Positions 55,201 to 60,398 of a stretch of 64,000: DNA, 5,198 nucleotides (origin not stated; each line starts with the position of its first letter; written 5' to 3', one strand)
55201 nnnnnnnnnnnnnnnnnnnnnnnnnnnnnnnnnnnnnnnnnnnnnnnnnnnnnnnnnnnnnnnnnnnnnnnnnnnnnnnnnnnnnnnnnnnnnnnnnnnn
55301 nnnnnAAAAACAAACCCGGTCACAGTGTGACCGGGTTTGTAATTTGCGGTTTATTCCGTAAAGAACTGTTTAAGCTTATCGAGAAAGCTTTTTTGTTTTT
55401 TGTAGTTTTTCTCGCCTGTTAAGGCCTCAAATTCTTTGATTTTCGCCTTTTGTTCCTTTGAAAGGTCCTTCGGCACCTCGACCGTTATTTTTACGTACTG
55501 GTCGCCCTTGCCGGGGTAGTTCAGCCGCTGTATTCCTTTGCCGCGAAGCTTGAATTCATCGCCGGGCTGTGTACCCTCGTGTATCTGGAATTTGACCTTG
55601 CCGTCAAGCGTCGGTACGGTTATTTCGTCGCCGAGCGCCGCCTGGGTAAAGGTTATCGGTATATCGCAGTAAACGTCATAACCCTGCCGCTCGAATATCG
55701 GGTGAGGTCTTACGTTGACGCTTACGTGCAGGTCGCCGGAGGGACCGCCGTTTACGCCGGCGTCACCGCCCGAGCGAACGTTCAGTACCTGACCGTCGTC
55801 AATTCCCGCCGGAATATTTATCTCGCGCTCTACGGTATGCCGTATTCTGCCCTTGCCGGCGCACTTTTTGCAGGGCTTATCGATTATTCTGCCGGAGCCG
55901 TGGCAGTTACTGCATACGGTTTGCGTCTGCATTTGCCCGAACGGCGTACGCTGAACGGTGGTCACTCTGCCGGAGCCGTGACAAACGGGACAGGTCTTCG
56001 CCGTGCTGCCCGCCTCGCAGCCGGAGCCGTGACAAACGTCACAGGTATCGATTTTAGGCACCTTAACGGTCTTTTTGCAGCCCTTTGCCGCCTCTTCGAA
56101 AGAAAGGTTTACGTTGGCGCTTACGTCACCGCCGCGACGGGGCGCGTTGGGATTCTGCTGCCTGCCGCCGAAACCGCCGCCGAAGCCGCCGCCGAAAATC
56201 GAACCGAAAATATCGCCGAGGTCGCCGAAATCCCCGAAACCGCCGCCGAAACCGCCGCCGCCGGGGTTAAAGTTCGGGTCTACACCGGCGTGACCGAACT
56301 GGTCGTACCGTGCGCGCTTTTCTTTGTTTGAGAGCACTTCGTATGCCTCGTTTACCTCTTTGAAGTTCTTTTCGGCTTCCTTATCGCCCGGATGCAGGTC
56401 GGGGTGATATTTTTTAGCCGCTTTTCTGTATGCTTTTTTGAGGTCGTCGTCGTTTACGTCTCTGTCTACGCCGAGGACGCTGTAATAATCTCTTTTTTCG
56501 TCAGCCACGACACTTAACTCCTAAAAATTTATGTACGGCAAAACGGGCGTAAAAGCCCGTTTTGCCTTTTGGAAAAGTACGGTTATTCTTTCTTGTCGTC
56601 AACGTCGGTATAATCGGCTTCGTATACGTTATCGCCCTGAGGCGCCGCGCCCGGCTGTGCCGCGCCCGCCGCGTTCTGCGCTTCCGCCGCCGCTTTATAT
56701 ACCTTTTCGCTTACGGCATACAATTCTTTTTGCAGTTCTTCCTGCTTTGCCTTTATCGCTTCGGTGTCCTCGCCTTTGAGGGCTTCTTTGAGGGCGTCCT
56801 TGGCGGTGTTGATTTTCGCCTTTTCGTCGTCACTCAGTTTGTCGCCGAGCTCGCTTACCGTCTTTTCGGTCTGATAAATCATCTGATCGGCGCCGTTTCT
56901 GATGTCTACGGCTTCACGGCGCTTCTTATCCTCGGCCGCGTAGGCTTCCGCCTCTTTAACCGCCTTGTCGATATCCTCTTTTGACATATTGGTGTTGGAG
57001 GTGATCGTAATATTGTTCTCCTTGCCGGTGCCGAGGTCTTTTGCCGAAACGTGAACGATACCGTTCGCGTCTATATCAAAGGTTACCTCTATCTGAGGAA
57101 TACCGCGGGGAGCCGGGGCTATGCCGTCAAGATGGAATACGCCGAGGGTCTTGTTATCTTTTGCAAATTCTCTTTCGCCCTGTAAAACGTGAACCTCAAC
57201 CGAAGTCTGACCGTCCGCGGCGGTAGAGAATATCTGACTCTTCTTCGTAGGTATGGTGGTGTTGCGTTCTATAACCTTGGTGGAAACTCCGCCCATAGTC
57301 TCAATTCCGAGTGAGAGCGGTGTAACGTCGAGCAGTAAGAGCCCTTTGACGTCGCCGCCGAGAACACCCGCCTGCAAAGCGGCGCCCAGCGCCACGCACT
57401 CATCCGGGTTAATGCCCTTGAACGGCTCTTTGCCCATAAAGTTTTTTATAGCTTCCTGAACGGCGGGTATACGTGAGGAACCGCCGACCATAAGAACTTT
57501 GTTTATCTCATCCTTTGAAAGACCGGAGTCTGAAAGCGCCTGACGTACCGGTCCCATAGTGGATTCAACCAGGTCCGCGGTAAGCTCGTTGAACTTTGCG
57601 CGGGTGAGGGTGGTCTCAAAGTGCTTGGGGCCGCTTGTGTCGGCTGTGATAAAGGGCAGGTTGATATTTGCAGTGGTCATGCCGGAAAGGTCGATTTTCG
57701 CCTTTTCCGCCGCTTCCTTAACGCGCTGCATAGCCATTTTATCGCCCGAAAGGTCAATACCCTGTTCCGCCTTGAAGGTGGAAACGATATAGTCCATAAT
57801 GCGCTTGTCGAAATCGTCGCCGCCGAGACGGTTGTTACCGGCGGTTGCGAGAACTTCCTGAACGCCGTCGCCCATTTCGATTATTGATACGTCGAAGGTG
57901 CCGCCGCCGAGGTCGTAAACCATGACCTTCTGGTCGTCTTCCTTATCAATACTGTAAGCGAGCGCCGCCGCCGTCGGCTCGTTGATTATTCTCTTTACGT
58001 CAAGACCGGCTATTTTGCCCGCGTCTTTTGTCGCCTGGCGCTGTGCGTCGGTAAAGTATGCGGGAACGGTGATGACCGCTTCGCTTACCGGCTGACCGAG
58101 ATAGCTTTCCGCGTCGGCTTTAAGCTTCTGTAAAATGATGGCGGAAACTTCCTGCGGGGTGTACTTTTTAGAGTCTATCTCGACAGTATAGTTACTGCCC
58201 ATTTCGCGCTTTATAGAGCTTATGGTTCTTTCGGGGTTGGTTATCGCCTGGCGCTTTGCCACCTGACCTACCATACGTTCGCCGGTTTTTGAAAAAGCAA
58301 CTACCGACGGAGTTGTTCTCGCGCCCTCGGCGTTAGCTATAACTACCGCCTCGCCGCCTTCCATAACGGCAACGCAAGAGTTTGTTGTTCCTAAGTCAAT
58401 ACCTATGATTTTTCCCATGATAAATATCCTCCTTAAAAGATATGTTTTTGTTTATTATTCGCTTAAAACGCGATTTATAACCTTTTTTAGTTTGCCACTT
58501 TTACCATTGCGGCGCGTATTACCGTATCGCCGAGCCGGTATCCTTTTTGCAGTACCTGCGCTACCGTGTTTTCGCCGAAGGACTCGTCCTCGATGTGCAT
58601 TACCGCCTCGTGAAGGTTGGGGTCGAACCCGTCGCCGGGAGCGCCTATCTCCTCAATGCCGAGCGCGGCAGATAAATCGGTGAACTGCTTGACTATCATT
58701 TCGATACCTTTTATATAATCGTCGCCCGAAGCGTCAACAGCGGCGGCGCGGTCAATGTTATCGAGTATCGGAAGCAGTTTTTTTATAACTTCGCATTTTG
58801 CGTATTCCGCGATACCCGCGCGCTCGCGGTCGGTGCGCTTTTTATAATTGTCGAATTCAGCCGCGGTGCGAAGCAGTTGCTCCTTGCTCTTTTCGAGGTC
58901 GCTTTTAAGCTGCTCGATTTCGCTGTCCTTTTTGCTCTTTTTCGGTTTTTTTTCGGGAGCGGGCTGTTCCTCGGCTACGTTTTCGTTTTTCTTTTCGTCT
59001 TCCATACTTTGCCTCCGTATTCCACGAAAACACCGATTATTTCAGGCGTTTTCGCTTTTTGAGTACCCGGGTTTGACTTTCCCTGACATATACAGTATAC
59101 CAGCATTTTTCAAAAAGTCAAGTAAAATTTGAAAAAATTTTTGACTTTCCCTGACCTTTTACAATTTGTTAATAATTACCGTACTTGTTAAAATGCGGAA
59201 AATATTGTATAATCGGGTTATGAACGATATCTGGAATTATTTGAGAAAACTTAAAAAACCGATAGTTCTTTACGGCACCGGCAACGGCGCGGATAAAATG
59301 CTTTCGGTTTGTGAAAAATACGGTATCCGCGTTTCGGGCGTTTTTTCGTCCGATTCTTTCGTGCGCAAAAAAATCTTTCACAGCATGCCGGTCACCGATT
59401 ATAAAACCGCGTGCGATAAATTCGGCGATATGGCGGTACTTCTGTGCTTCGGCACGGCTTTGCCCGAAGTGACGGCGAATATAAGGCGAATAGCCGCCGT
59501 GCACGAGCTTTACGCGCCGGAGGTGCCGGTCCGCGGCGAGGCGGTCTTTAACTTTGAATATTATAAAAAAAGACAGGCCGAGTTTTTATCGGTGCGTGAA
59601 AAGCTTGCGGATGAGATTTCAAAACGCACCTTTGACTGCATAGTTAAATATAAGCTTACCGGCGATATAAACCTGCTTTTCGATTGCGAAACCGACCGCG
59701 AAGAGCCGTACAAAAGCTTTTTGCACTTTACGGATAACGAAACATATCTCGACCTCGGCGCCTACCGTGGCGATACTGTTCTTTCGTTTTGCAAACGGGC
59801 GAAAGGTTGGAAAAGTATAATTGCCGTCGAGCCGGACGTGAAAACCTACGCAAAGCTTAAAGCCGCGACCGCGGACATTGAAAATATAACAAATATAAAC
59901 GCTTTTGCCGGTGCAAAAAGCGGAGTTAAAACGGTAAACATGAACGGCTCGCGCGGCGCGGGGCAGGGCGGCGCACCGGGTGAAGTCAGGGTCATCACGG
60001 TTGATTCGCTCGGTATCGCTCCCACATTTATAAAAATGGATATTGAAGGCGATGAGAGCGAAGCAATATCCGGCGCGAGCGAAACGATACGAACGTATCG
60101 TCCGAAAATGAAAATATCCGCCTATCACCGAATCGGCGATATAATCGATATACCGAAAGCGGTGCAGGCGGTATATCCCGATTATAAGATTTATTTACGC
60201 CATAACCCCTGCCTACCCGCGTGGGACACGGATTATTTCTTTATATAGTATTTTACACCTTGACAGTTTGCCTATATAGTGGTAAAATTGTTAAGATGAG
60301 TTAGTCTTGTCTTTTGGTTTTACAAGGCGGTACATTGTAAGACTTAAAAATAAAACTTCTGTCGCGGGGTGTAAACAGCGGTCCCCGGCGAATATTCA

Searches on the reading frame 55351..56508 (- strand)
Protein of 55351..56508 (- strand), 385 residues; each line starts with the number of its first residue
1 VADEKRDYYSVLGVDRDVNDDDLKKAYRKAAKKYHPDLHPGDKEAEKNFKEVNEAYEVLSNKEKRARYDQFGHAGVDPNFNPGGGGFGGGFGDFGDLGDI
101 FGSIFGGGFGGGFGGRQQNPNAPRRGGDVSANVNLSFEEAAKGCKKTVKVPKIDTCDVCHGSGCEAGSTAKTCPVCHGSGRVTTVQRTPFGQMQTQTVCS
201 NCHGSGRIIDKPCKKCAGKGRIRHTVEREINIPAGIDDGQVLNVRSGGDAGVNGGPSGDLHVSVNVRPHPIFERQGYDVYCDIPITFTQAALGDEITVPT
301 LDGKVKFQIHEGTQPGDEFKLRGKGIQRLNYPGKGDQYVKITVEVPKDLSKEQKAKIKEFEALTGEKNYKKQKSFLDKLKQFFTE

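Call 59: search_protein_families(library=pfam, proteins=[window:55351-56508:-], max_evalue=0.0001)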
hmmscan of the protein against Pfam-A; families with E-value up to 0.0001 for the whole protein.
window:55351-56508:- (385 aa): 4 families
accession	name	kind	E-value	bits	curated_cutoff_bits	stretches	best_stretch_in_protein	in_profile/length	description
PF01556.23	DnaJ_C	-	1.2e-50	172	26.6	1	130-346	2-152/152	DnaJ C terminal domain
PF00226.36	DnaJ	-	4.3e-26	91.2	27.8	1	7-69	1-63/63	DnaJ domain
PF00684.25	DnaJ_CXXCXGXG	-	2.4e-17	63.4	32.7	1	156-220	1-65/65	DnaJ central domain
PF15777.11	Anti-TRAP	-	3.1e-06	27.5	32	0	155-186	12-46/59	Tryptophan RNA-binding attenuator protein inhibitory protein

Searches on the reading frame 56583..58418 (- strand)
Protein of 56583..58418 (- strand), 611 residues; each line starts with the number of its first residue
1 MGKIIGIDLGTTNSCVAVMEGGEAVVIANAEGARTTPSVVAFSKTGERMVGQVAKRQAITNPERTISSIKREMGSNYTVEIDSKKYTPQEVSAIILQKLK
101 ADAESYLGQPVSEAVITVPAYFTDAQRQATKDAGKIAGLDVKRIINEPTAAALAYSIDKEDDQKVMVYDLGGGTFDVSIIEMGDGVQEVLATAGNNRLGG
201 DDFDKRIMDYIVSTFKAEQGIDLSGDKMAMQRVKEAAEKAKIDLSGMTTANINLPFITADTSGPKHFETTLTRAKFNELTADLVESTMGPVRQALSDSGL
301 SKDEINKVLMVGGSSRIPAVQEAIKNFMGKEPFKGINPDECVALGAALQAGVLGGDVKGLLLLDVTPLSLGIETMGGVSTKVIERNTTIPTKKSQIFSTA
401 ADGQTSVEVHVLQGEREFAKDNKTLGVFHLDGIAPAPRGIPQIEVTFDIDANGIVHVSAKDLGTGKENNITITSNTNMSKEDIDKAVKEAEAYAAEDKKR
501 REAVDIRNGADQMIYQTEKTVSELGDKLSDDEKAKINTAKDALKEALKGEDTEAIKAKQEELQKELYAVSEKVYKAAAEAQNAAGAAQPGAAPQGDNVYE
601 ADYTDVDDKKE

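Call 59: search_protein_families(library=pfam, proteins=[window:56583-58418:-], max_evalue=0.0001)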
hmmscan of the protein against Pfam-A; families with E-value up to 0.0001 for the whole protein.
window:56583-58418:- (611 aa): 3 families
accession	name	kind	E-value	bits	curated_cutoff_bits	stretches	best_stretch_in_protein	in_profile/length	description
PF00012.26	HSP70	-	5.5e-247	821.2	20.6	1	4-574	1-598/599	Hsp70 protein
PF06723.19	MreB_Mbl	-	2.5e-23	82.9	27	1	4-347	3-316/327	MreB/Mbl protein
PF02782.22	FGGY_C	-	2.6e-05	24.5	27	1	278-352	122-196/198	FGGY family of carbohydrate kinases, C-terminal domain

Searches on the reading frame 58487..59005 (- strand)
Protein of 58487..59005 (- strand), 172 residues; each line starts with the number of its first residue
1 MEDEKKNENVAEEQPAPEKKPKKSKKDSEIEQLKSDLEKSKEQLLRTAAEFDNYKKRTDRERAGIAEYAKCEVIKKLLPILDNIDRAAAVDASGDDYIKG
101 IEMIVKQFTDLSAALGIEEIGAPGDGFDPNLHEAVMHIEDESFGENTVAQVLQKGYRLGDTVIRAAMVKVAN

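Call 60: search_protein_families(library=pfam, proteins=[window:58487-59005:-], max_evalue=0.0001)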
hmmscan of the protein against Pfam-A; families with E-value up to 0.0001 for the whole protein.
window:58487-59005:- (172 aa): 1 family
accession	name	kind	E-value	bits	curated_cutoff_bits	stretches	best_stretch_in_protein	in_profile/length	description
PF01025.24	GrpE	-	1.5e-46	158.5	25.8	1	16-171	6-164/165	GrpE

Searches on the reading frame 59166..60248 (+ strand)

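Call 59: search_protein_families(library=pfam, proteins=[window:59166-60248:+], max_evalue=0.0001)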
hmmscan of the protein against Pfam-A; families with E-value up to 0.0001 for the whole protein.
window:59166-60248:+ (360 aa): 1 family
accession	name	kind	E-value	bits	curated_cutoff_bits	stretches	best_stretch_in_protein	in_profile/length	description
PF05050.19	Methyltransf_21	-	3.8e-11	43.8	22.7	1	196-321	1-150/173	Methyltransferase FkbM domain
